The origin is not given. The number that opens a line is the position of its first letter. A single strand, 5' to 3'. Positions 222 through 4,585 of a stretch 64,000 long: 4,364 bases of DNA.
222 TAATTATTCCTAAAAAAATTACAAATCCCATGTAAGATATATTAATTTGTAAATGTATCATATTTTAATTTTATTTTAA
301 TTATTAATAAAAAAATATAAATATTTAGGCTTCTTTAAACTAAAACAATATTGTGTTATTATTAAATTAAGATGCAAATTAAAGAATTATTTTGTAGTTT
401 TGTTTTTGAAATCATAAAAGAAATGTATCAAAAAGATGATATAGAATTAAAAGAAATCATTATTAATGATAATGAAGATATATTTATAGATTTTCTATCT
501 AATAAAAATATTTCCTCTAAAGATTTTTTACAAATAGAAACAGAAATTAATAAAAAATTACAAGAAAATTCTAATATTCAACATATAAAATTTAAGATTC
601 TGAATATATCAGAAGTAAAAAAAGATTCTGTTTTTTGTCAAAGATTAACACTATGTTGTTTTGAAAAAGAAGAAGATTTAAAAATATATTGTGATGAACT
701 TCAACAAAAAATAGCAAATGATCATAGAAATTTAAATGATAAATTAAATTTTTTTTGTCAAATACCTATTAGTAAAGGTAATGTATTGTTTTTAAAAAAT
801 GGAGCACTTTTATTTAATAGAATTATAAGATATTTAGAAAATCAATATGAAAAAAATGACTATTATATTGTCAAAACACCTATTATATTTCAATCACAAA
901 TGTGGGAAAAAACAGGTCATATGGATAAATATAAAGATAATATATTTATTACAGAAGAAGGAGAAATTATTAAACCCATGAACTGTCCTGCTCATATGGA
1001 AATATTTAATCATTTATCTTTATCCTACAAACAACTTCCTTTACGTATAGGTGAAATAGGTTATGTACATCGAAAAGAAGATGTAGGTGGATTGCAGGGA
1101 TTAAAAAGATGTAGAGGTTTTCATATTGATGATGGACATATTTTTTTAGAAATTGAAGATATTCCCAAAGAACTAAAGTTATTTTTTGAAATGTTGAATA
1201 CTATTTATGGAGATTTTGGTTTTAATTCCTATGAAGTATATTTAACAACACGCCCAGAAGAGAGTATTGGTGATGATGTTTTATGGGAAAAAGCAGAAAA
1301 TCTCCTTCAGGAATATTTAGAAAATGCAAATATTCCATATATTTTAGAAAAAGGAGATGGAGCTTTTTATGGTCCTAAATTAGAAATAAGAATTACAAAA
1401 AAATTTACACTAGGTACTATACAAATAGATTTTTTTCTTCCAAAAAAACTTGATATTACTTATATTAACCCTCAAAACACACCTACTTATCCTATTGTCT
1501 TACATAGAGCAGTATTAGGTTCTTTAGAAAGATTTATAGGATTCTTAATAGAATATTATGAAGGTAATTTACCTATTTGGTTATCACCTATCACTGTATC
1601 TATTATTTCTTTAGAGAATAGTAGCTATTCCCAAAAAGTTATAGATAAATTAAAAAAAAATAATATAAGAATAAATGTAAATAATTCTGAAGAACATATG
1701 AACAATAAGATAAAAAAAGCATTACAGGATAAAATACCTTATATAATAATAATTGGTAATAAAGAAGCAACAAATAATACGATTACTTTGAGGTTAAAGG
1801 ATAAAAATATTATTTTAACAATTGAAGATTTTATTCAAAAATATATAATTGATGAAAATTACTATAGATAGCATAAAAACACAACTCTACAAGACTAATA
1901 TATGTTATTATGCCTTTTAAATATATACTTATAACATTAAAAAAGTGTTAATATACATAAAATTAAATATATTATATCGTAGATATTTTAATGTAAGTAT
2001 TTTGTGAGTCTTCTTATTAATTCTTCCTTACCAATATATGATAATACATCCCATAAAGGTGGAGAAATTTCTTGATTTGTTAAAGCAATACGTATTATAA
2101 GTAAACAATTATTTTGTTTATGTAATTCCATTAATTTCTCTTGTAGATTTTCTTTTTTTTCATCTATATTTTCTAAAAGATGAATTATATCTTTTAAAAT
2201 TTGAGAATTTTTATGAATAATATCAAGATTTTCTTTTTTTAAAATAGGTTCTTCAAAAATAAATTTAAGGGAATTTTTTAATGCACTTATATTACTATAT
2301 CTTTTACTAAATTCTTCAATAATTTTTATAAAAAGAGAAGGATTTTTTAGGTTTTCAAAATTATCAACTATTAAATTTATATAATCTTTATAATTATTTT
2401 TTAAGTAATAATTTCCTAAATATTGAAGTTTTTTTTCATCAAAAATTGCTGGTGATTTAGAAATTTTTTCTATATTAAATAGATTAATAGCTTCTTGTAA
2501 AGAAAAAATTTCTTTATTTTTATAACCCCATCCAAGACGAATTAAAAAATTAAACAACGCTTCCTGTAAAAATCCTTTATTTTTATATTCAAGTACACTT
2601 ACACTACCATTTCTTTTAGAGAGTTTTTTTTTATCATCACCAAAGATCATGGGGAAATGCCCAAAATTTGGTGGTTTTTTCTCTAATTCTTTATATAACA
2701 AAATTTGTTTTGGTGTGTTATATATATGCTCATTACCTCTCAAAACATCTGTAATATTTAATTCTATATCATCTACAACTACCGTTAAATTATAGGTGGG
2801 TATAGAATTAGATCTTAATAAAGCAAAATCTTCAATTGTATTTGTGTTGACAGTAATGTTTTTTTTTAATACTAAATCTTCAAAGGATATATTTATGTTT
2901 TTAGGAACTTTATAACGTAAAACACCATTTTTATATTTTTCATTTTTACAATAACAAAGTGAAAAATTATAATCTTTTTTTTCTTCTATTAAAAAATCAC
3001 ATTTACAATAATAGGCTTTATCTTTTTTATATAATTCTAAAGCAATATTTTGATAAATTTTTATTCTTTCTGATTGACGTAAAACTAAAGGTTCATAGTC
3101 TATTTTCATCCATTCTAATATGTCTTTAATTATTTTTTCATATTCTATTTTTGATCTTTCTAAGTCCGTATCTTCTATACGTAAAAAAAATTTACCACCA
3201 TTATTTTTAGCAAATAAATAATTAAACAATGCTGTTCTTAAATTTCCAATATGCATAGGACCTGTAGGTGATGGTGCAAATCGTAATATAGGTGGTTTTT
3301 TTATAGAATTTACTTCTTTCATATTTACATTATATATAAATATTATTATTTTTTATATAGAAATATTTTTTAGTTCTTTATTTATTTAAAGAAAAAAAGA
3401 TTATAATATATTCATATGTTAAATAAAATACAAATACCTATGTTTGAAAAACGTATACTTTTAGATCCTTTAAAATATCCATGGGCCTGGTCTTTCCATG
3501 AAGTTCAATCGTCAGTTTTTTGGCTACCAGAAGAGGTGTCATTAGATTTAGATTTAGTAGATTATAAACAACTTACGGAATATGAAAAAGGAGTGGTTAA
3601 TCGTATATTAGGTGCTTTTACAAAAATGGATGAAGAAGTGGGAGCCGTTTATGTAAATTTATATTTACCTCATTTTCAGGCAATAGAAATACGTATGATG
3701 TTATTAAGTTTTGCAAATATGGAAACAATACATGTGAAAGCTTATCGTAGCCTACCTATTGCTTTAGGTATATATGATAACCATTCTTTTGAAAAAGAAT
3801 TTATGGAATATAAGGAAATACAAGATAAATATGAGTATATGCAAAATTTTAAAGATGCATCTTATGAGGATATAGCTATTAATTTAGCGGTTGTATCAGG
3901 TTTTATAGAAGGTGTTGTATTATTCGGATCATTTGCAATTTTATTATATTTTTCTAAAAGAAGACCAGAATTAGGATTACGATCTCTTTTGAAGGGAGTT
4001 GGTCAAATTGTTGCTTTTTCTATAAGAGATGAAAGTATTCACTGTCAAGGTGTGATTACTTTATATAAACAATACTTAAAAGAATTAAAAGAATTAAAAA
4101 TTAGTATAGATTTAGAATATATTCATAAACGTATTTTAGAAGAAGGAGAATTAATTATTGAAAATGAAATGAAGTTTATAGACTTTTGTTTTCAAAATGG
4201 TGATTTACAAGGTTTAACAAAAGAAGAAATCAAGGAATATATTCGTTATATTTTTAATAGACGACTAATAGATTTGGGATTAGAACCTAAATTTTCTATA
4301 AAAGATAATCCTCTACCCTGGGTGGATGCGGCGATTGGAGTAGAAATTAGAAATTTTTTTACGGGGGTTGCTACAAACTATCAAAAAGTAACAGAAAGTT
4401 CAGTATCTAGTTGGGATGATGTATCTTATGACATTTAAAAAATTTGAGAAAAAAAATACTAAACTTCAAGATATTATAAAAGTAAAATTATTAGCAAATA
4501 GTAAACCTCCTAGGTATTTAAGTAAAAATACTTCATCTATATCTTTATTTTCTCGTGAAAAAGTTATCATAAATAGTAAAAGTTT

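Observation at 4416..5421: Tandem dUTPase paralogues with reciprocally lost catalytic motifs (3 | 1-2-4-5), an unfused analogue of the herpesvirus monomeric dUTPase layout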

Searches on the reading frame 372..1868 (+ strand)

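Call 100: search_protein_families(library=pfam, proteins=[window:372-1868:+], max_evalue=0.00001)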
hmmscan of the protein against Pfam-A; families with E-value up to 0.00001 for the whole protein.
window:372-1868:+ (499 aa): 2 families
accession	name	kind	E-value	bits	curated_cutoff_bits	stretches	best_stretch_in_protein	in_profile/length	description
PF00587.30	tRNA-synt_2b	-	9.4e-32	110.9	29.3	1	198-395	11-178/179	tRNA synthetase class II core domain (G, H, P, S and T)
PF03129.25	HGTP_anticodon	-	3.1e-13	50.1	21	1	411-478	4-76/94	Anticodon binding domain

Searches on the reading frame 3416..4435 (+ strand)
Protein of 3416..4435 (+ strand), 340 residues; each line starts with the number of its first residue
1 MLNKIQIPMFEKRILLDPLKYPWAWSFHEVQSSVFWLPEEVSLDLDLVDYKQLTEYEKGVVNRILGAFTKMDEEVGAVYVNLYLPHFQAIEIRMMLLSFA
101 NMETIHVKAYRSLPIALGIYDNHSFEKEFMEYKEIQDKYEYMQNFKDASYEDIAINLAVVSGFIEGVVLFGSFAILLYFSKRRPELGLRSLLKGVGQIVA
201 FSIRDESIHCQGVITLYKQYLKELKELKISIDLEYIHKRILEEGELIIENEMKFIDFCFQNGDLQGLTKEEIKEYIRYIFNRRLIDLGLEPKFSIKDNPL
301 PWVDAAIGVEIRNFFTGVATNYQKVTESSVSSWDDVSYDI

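Call 3: search_protein_families(library=pfam, proteins=[window:3416-4435:+], max_evalue=1)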
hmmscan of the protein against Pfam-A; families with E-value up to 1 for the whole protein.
window:3416-4435:+ (340 aa): 3 families
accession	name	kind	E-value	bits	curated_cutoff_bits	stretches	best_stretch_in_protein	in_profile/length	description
PF00268.27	Ribonuc_red_sm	-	1.3e-55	189.2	33.6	1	14-299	2-281/281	Ribonucleotide reductase, small chain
PF23370.1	Vp20_capsid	-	0.03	14.3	27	1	117-143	78-103/176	Capsid protein Vp20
PF08671.16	SinI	-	0.038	14.2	31.4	1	265-277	15-27/28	Anti-repressor SinI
